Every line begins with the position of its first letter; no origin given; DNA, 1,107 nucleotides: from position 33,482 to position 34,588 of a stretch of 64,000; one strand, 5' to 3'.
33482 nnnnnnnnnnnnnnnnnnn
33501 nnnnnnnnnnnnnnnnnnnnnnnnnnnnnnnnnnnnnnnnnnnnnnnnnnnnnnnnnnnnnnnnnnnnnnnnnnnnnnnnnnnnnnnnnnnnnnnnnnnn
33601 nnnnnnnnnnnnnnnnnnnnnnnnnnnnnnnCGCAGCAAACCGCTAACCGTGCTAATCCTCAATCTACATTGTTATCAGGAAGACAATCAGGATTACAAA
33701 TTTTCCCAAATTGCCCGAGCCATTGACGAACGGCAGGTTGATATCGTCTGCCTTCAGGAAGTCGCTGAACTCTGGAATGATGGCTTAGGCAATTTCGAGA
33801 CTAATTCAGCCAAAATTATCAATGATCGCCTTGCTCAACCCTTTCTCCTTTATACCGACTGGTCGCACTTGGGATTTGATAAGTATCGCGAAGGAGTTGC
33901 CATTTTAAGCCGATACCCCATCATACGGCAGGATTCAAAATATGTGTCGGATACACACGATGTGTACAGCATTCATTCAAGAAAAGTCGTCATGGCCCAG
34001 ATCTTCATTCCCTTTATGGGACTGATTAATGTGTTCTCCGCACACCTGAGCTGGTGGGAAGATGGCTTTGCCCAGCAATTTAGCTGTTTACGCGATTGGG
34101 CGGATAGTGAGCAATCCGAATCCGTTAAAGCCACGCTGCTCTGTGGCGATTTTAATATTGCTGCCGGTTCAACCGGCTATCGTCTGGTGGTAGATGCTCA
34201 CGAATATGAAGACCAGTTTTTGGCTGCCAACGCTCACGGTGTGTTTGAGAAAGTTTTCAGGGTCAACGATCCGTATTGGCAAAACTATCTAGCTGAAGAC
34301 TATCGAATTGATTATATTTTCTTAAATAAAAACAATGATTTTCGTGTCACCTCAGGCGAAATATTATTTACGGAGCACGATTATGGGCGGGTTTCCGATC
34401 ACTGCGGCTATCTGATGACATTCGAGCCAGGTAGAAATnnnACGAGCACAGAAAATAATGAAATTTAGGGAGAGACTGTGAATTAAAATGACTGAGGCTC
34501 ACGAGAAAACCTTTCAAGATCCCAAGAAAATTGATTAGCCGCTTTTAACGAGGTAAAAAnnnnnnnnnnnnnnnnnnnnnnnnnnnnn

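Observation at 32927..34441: Tandem CBM21 glycogen-binding modules fused to an EEP phosphoesterase, directly downstream of glgB-glgA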

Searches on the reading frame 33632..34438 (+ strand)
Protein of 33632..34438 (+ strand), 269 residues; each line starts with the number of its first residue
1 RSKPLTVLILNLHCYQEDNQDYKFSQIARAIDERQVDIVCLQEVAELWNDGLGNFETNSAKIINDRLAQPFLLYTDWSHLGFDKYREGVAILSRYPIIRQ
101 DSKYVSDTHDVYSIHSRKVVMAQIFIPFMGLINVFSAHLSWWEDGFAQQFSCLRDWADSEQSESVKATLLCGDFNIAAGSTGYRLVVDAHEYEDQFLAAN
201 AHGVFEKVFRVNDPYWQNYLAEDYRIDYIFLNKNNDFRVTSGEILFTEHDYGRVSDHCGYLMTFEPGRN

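Call 19: search_protein_families(library=pfam, proteins=[window:33641-34438:+], max_evalue=1)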
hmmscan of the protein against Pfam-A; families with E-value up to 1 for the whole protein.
window:33641-34438:+ (266 aa): 2 families
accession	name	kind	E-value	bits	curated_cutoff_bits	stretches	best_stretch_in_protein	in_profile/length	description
PF03372.29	Exo_endo_phos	-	2e-17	64.1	24.5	1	18-254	16-225/225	Endonuclease/Exonuclease/phosphatase family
PF23226.1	Exo_endo_phos_PGAP2IP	-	0.019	14.7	27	1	4-97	6-91/239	PGAP2IP, C-terminal nuclease-like domain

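Call 55: search_dna_similar(query=window:33632-34438:+, collection=plasmids, mode=protein, max_evalue=1e-8, max_rows=40)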
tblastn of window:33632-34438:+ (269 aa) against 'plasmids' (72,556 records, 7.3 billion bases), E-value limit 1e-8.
Records with a match: 64; places in all: 64; records where one place covers at least 80% of the query: 64.
Best place of each record, by identity: <60% 64.
By first word of the organism name: Enterococcus 36; Lactococcus 9; Leclercia 9; Bacillus 4; Enterobacter 2; Cetobacterium 2; Niallia 1; Priestia 1.
By predicted mobility (MOB-suite, as given by PLSDB): conjugative 29; non-mobilizable 27; mobilizable 8.
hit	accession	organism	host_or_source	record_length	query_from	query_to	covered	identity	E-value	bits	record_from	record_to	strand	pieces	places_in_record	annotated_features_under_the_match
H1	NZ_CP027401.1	Enterococcus faecium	Homo sapiens,blood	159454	5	265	97%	32.9%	2e-21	100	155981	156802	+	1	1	none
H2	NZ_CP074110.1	Enterococcus faecium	stream surface water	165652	5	265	97%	32.5%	4e-22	102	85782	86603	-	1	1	endonuclease/exonuclease/phosphatase family protein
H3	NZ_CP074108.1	Enterococcus faecium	river surface water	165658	5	265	97%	32.5%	4e-22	102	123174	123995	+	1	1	endonuclease/exonuclease/phosphatase family protein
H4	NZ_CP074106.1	Enterococcus faecium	stream surface water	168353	5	265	97%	32.5%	4e-22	102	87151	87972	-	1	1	endonuclease/exonuclease/phosphatase family protein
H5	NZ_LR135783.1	Enterococcus faecium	-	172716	5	265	97%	32.5%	4e-22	102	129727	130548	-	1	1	endonuclease/exonuclease/phosphatase family protein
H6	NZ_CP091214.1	Enterococcus faecium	Homo sapiens,whole organism,fecal sample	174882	5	265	97%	32.5%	4e-22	102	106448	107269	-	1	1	endonuclease/exonuclease/phosphatase family protein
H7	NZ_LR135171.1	Enterococcus faecium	-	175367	5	265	97%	32.5%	4e-22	102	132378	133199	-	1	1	endonuclease/exonuclease/phosphatase family protein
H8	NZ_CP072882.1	Enterococcus faecium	stream/river surface water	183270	5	265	97%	32.5%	4e-22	102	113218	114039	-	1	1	endonuclease/exonuclease/phosphatase family protein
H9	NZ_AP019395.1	Enterococcus faecium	eutrophic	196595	5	265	97%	32.5%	4e-22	102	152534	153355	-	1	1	endonuclease/exonuclease/phosphatase family protein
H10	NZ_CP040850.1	Enterococcus faecium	chicken,young chicken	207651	5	265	97%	32.5%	4e-22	102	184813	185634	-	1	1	endonuclease/exonuclease/phosphatase family protein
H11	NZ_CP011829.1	Enterococcus faecium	Homo sapiens,wohle organism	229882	5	265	97%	32.5%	4e-22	102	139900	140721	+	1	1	endonuclease/exonuclease/phosphatase family protein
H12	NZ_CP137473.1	Enterococcus faecium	Chicken,feces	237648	5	265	97%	32.5%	4e-22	102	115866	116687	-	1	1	endonuclease/exonuclease/phosphatase family protein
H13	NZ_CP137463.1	Enterococcus faecium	Chicken,feces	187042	5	265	97%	32.5%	6e-22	102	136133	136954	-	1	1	endonuclease/exonuclease/phosphatase family protein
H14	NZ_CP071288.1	Lactococcus garvieae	Homo sapiens,mixed culture,Human feces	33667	5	265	97%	32.2%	1e-21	101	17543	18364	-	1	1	endonuclease/exonuclease/phosphatase family protein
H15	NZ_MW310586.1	Lactococcus garvieae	-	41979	5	265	97%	32.2%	1e-21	101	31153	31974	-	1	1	endonuclease/exonuclease/phosphatase family protein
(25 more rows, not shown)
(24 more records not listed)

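Call 56: get_annotated_region(hit=H11, flank=7000)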
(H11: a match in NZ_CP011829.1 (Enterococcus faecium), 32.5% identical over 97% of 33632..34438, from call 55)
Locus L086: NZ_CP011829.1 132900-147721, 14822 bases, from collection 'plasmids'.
description: Enterococcus faecium strain UW8175 plasmid unnamed1, complete sequence
organism: Enterococcus faecium (NCBI taxid 1352)
taxonomy: Bacteria; Bacillota; Bacilli; Lactobacillales; Enterococcaceae; Enterococcus; Enterococcus faecium
host: -; source: Homo sapiens,wohle organism; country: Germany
typing (MOB-suite, as given by PLSDB): conjugative; replicon rep_cluster_893; relaxase MOBP,MOBP; mating-pair formation MPF_T
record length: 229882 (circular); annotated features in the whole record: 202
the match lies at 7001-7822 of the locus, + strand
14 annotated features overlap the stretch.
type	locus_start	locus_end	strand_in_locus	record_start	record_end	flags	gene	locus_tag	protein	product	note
CDS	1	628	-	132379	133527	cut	tnpB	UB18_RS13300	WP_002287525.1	IS200/IS605 family element RNA-guided endonuclease TnpB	-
CDS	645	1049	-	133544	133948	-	tnpA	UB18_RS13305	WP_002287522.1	IS200/IS605-like element ISEfa4 family transposase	GO:0006313 - DNA transposition [Evidence IEA]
CDS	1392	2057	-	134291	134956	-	pgmB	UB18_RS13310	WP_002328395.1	beta-phosphoglucomutase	GO:0046352 - disaccharide catabolic process [Evidence IEA]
CDS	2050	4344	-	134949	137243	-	-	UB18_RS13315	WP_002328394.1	glycoside hydrolase family 65 protein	-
CDS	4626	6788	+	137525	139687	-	-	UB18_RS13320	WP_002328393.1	PTS transporter subunit IIBC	-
CDS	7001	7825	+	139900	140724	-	-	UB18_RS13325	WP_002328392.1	endonuclease/exonuclease/phosphatase family protein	-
CDS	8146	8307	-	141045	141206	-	-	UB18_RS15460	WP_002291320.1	hypothetical protein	-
CDS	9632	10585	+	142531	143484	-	-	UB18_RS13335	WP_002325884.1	IS30 family transposase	-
CDS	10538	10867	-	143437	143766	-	-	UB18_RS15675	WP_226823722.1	hypothetical protein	-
CDS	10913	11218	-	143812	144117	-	-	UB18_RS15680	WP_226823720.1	hypothetical protein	-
CDS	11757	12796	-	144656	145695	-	-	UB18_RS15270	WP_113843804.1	IS630 family transposase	-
CDS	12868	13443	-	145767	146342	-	-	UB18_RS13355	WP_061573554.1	hypothetical protein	-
CDS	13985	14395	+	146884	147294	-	arsC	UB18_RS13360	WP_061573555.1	arsenate reductase (thioredoxin)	-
CDS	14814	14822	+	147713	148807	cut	-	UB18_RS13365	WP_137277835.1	MBL fold metallo-hydrolase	-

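Call 75: search_solved_structures(query=L086:7001-7825:+, max_evalue=0.001, show_alignments=1)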
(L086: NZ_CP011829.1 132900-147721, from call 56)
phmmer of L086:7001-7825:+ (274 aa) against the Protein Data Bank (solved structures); distinct sequences matched with E-value up to 0.001: 1.
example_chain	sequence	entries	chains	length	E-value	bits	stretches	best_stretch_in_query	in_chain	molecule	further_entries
3teb_A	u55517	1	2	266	3.1e-37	131.7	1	1-274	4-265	Endonuclease/exonuclease/phosphatase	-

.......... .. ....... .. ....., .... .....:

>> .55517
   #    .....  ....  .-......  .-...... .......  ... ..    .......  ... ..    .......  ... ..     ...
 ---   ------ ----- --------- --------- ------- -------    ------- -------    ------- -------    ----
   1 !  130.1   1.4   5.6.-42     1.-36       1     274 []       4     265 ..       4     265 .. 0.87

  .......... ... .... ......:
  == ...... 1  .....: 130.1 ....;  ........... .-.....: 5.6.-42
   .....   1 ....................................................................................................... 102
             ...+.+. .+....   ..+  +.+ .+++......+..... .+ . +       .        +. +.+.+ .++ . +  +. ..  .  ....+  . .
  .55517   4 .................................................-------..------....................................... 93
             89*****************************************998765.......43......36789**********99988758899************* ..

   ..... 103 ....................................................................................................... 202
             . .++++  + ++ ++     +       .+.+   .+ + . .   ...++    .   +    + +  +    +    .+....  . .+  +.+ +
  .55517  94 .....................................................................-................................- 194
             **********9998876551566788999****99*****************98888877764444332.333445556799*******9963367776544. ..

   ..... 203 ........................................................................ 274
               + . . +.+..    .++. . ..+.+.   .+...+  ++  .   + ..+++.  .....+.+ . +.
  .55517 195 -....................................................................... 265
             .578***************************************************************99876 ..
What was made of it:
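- That protein also hits only 3TEB in the PDB (call 75).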
